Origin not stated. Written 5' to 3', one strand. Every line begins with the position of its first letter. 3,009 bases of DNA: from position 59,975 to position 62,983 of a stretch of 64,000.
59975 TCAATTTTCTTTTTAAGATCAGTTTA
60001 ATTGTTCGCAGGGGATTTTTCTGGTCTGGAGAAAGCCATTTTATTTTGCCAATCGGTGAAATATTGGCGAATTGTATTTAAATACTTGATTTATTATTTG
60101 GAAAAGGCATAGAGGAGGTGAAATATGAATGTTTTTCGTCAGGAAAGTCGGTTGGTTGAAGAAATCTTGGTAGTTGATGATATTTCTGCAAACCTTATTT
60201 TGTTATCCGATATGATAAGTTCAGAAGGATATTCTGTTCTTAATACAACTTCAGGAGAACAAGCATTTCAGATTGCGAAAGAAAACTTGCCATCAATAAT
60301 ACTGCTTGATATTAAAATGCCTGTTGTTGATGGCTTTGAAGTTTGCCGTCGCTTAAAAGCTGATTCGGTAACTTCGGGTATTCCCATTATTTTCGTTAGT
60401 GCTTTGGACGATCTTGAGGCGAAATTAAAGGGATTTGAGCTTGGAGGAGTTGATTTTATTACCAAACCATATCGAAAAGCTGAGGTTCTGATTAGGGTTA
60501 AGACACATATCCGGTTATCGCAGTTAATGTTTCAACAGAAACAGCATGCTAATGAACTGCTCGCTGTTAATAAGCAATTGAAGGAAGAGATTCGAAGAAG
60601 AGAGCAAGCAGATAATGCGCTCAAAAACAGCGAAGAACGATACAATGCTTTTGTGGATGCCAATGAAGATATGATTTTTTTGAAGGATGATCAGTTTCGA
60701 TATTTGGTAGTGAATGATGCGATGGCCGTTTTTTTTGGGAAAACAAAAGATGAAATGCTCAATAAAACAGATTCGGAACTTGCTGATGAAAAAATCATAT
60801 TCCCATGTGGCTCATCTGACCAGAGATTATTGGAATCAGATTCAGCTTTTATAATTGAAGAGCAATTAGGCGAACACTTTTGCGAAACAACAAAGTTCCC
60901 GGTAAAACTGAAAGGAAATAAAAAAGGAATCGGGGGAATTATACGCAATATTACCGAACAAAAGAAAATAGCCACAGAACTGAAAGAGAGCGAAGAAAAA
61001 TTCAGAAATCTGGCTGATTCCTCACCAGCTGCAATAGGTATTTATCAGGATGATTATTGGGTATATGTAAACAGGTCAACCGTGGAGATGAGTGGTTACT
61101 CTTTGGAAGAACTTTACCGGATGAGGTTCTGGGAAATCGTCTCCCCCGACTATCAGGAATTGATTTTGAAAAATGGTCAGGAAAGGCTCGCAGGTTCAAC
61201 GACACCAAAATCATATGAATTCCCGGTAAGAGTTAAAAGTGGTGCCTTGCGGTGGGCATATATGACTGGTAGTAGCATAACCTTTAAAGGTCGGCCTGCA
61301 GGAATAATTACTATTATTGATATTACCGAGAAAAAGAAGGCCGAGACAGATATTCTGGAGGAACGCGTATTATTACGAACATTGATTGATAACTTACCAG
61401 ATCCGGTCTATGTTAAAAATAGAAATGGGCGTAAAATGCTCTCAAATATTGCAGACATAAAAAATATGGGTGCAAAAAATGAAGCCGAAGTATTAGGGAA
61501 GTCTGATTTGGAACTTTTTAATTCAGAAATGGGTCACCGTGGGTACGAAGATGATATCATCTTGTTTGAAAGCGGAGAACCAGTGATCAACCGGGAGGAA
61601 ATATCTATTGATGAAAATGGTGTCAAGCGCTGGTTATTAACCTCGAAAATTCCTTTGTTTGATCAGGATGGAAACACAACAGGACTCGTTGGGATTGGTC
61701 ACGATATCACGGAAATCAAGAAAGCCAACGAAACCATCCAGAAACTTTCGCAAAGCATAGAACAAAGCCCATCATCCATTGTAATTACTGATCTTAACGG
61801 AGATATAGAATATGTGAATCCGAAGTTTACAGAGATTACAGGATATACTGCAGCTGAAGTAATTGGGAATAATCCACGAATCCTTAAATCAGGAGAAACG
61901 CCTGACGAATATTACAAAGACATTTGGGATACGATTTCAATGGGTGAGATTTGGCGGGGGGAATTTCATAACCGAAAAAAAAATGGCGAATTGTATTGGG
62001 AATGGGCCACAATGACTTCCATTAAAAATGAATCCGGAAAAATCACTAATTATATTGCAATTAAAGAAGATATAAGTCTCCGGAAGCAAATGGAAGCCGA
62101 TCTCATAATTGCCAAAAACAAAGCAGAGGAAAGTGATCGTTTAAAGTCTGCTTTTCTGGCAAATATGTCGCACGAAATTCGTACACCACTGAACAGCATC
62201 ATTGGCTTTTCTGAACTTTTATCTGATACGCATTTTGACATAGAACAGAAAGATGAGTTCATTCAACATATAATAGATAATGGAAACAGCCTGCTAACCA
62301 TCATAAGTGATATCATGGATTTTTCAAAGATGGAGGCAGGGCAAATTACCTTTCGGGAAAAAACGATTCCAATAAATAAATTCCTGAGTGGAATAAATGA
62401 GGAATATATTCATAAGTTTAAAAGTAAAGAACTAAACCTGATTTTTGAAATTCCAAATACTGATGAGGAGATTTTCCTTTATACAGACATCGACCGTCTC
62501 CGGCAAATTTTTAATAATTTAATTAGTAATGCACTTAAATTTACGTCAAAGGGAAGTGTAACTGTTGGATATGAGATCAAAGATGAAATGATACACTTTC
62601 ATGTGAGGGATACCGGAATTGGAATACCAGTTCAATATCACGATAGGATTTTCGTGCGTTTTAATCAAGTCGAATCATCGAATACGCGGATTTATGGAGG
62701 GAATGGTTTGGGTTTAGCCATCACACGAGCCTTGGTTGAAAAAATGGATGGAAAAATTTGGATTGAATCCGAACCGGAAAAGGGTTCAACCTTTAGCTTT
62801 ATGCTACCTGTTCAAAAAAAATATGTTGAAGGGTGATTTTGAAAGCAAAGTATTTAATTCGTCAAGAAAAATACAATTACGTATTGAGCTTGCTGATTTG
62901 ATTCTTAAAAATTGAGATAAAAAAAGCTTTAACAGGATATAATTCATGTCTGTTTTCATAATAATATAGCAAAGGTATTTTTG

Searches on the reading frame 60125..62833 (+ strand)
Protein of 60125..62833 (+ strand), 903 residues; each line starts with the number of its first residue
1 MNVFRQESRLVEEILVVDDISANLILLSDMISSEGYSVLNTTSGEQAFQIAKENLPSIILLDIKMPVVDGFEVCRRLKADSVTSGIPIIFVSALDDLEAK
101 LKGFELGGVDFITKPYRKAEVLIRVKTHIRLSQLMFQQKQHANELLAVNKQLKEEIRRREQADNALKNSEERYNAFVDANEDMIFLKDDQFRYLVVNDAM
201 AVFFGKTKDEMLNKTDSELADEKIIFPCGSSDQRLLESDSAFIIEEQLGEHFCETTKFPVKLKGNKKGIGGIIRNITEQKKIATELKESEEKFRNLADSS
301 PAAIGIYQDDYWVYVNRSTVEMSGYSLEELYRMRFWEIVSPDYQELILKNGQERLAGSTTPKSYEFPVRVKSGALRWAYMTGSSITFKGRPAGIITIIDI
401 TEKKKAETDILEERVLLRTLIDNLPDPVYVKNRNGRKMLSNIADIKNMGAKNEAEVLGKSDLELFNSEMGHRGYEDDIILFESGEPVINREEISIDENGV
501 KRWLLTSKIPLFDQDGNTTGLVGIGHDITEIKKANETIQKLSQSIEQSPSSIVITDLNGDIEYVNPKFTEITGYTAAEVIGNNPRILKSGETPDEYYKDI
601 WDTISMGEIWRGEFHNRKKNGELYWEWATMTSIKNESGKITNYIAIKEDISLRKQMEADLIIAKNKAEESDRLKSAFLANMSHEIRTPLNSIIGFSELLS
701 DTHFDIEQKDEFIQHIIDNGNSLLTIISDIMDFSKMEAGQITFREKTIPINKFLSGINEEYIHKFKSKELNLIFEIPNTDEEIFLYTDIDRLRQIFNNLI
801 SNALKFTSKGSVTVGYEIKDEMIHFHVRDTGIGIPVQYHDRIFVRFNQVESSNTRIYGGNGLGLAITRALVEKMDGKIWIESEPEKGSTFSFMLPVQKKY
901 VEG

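Call 39: search_protein_families(library=ncbifam, proteins=[window:60125-62833:+])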
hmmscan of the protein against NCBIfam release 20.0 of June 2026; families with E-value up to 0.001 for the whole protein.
window:60125-62833:+ (903 aa): 160 families (the best 25 are shown)
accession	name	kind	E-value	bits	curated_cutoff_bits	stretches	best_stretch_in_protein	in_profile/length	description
NF008302.0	PRK11091.1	equivalog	6.2e-98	328.9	838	4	635-897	251-506/779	aerobic respiration two-component sensor histidine kinase ArcB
TIGR02956.1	TMAO_torS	equivalog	6.1e-85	286.1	676.5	2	663-898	453-684/967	TMAO reductase system sensor histidine kinase/response regulator TorS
NF008318.0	PRK11107.1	equivalog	1.1e-84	285.2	890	2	659-898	278-520/920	two-component sensor histidine kinase BarA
NF047874.1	MASE3_PAS_HK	subfamily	1.4e-83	281.8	560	4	541-898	267-626/655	MASE3 domain-containing sensor histidine kinase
TIGR00229.1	sensory_box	domain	3.7e-74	246.8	22.9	4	539-660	5-126/126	PAS domain S-box protein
NF046044.1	PnpS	equivalog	1.5e-71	241.5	400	1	535-895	51-390/390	two-component system histidine kinase PnpS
NF041947.1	LuxQ_Vibrio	equivalog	2.2e-71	240.9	1200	2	630-899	429-699/843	quorum-sensing autoinducer 2 sensor kinase/phosphatase LuxQ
NF011874.0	PRK15347.1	equivalog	2.3e-69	234.4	852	2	659-898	383-616/921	two component system sensor kinase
NF041880.1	EPS_EpsF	equivalog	3.1e-68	230.5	900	3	557-895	162-492/492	response regulator EpsF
NF038297.2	hybrid_HK_HrmK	equivalog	5.4e-68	230.1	725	2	649-899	210-460/607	hybrid histidine kinase/response regulator HrmK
NF008099.0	PRK10841.1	equivalog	4.3e-67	226.7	920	2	645-898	441-692/949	two-component system sensor histidine kinase RcsC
NF045901.1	HisKinLetSLeg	equivalog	7.9e-65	219.4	1650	2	648-898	267-520/906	two-component system sensor histidine kinase LetS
NF045595.1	HK_scytonemin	equivalog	4.4e-62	210.4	865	2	515-897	254-636/637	scytonemin biosynthesis sensor histidine kinase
NF033092.0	HK_WalK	equivalog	4.1e-56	190.8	725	1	537-896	256-594/594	cell wall metabolism sensor histidine kinase WalK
TIGR02966.1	phoR_proteo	equivalog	2.5e-53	181.3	334.2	1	666-893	106-332/333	phosphate regulon sensor histidine kinase PhoR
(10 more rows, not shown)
